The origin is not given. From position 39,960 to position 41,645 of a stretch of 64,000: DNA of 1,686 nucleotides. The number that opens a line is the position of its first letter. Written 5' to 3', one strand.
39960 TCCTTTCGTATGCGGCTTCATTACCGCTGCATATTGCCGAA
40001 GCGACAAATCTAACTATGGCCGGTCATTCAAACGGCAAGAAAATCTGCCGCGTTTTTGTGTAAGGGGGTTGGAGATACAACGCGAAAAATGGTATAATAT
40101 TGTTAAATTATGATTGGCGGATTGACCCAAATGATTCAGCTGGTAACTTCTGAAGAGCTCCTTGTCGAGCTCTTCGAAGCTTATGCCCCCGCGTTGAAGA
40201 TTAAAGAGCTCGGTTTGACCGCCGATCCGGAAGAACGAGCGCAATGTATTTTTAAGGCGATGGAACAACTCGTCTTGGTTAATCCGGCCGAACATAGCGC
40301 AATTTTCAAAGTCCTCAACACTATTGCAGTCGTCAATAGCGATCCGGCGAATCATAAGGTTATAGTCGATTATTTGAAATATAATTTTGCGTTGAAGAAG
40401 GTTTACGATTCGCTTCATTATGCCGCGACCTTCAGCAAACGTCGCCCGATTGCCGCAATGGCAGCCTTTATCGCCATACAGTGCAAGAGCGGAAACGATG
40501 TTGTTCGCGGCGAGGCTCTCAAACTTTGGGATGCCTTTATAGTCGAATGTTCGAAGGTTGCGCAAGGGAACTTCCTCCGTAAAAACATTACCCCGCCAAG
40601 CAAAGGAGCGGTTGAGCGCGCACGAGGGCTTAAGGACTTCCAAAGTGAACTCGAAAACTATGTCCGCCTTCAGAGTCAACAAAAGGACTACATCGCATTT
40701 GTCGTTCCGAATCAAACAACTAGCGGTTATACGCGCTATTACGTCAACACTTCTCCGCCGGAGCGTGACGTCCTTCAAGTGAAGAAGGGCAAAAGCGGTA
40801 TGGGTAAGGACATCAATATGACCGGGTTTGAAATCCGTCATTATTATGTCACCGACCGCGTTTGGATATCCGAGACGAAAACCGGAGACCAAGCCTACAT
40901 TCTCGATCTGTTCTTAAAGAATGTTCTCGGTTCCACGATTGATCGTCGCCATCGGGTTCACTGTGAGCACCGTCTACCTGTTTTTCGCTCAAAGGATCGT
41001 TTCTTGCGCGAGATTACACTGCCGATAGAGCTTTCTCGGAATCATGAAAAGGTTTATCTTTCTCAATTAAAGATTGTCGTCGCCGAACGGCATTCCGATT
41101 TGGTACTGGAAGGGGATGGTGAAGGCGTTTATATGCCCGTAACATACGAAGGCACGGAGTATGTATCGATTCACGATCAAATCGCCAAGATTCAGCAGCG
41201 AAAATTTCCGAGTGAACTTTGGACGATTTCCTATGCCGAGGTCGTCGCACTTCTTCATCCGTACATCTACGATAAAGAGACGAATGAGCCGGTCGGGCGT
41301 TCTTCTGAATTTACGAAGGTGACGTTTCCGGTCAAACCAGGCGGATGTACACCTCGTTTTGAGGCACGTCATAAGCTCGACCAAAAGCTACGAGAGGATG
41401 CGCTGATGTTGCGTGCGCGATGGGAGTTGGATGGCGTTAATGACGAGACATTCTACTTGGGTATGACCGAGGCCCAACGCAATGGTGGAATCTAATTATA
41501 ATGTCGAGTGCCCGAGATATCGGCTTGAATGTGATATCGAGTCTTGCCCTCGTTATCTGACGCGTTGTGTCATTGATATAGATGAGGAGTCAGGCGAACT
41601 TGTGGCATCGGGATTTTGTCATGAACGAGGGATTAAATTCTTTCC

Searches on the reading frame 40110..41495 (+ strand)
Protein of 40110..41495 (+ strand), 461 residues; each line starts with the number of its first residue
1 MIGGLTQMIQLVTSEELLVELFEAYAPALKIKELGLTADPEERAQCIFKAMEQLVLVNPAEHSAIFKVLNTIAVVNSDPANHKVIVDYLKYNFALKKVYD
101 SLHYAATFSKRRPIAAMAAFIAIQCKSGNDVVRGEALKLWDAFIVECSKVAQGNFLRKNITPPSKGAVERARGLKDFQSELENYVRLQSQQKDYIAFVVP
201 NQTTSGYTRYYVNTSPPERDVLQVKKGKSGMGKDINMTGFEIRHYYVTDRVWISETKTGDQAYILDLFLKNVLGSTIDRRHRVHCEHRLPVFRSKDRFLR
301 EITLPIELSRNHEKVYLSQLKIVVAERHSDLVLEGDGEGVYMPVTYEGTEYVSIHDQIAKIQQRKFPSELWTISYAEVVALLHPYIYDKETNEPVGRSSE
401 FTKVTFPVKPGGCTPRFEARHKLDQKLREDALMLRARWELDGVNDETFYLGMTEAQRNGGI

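Call 8: search_protein_families(library=pfam, proteins=[window:40110-41495:+], max_evalue=0.01)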
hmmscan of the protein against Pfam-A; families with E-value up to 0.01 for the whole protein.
window:40110-41495:+ (461 aa): 1 family
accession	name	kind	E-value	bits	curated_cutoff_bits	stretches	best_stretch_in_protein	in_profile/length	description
PF20652.3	Sec8_C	-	0.0041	17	25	1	354-394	111-155/260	Exocyst complex component Sec8 C-terminal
